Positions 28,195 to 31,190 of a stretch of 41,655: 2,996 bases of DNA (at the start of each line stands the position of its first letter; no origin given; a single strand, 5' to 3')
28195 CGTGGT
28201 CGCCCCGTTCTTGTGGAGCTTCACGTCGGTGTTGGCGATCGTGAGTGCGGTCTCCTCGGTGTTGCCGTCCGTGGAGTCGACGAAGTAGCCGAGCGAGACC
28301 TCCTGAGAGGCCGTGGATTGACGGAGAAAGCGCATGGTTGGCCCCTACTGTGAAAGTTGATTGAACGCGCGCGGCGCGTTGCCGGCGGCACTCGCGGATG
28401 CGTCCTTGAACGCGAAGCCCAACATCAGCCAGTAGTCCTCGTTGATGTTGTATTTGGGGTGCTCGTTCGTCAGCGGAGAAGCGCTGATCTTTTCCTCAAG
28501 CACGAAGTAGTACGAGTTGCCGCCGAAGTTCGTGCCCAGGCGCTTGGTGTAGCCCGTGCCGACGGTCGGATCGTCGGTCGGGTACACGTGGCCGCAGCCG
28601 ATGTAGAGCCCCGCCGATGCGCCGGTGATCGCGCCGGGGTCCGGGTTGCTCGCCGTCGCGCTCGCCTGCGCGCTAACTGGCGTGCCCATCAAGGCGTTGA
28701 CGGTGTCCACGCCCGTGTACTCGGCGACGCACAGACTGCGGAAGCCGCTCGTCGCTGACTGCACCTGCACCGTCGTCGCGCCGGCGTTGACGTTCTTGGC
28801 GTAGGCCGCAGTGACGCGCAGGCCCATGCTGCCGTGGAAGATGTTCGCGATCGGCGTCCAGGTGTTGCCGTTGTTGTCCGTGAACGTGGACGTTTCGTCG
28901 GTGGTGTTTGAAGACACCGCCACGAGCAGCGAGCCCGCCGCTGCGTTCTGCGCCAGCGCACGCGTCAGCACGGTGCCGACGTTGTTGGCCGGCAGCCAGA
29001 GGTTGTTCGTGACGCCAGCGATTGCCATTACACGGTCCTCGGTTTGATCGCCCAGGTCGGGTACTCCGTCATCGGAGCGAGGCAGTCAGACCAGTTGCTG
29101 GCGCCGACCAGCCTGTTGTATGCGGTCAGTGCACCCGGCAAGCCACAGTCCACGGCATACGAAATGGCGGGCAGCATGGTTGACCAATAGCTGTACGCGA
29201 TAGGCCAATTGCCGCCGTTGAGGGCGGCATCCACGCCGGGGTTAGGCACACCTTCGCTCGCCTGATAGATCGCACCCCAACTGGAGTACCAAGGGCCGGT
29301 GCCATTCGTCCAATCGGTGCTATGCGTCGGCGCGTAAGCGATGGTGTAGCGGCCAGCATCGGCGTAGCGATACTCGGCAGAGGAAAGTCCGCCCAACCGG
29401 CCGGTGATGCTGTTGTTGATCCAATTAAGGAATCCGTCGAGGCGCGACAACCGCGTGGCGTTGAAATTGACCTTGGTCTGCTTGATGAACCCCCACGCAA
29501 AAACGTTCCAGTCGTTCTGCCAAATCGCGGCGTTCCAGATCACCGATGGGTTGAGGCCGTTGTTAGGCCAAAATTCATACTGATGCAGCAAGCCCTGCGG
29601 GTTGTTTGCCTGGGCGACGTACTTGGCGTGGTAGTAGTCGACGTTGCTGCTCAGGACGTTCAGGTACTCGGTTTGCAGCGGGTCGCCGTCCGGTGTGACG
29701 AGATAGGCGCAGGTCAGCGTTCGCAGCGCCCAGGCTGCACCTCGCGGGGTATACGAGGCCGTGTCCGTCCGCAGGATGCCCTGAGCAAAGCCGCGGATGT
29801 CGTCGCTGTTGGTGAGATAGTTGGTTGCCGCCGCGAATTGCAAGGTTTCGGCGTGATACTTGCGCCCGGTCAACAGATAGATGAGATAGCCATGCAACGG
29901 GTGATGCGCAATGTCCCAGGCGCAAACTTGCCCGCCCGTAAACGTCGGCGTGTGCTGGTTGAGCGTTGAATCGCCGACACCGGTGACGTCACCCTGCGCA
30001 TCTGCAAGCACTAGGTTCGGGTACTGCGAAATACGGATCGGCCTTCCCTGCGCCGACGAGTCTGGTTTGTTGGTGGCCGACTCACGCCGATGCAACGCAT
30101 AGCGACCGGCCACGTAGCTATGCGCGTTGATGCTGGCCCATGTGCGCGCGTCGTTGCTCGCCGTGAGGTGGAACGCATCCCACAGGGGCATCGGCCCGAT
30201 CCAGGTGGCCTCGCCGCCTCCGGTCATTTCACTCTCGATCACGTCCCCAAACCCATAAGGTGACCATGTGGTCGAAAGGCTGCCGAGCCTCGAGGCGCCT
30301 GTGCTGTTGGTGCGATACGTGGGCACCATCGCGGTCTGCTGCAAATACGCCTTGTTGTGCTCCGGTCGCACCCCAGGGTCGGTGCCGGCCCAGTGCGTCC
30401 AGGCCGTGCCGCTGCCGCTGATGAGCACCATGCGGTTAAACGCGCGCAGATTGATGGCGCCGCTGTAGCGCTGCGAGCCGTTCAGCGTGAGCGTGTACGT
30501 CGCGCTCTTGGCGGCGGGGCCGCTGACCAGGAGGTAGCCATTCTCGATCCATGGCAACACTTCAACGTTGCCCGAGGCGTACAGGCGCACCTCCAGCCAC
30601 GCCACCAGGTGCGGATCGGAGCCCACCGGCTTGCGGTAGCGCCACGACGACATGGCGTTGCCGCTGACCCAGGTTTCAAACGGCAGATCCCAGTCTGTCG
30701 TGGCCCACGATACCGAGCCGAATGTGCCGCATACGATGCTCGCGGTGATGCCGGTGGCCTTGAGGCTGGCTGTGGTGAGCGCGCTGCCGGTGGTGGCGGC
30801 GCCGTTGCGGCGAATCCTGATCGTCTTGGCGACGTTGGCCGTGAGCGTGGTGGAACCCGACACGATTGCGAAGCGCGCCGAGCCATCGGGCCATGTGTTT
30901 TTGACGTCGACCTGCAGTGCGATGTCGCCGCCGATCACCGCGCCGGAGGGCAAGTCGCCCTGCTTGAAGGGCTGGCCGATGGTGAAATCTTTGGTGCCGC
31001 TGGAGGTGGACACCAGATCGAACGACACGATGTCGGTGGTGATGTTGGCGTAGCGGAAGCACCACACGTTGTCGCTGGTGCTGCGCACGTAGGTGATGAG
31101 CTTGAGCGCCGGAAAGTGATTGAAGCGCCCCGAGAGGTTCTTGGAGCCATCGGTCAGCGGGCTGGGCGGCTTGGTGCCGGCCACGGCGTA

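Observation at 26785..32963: About 6 kb of non-canonical genes inserted between portal/Bbp19-like and scaffold genes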

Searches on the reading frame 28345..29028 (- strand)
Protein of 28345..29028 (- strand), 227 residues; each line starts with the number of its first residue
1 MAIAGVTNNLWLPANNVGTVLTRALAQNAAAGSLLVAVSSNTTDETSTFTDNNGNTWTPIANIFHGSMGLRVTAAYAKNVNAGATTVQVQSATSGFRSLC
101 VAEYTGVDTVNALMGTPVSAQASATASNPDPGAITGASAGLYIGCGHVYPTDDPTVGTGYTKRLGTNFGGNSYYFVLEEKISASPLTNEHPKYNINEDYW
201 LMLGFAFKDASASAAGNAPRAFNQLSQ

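Call 4: search_protein_families(library=pfam, proteins=[window:28345-29028:-], max_evalue=0.01)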
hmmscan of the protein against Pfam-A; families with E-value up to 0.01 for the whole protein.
window:28345-29028:- (227 aa): 0 families

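Call 5: search_protein_families(library=phrogs, proteins=[window:28345-29028:-], max_evalue=0.01)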
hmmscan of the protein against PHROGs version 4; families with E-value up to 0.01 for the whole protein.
window:28345-29028:- (227 aa): 2 families
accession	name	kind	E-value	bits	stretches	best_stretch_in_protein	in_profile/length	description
phrog_7114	-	tail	2.5e-06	27.9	1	30-125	255-340/421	minor tail protein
phrog_26064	-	unknown function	0.0011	18.7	1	34-140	414-518/587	-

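Call 51: search_protein_families(library=phrogs, proteins=[window:28345-29028:-], max_evalue=5)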
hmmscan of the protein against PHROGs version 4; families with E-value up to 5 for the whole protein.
window:28345-29028:- (227 aa): 2 families
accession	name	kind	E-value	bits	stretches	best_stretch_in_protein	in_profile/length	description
phrog_7114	-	tail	2.5e-06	27.9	1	30-125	255-340/421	minor tail protein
phrog_26064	-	unknown function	0.0011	18.7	1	34-140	414-518/587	-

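Call 52: search_protein_families(library=pfam, proteins=[window:28345-29028:-], max_evalue=5)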
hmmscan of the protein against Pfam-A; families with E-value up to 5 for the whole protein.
window:28345-29028:- (227 aa): 1 family
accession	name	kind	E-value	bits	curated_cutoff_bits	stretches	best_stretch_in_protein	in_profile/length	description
PF22650.2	At5g48480-like_C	-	0.036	14.8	27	1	72-90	9-27/50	Glyoxalase At5g48480-like C-terminal domain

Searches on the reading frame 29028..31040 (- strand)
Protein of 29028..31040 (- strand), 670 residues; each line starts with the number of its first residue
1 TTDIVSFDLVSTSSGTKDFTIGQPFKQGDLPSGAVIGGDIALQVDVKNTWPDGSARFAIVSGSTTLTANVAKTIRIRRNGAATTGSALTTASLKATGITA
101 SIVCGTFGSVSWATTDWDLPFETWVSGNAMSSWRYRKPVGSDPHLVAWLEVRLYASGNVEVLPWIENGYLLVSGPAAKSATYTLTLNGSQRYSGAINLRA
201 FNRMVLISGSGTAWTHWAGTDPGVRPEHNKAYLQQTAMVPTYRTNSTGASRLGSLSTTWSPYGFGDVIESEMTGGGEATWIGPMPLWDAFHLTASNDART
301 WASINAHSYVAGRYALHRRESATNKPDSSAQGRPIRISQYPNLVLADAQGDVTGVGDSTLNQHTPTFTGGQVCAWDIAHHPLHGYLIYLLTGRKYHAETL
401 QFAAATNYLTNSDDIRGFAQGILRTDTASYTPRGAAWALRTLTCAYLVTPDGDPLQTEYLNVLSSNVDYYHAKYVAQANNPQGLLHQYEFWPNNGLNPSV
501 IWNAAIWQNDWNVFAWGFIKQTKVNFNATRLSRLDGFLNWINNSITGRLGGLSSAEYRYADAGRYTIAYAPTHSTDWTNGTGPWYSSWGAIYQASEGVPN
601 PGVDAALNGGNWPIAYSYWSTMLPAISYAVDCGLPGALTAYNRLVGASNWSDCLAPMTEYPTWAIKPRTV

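Call 51: search_protein_families(library=phrogs, proteins=[window:29028-31040:-], max_evalue=5)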
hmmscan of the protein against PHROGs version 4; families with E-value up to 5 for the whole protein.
window:29028-31040:- (670 aa): 1 family
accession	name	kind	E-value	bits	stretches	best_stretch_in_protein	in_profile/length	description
phrog_28324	-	unknown function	0.25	12.1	1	140-211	42-117/170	-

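Call 52: search_protein_families(library=pfam, proteins=[window:29028-31040:-], max_evalue=5)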
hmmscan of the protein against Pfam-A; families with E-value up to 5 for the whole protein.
window:29028-31040:- (670 aa): 0 families
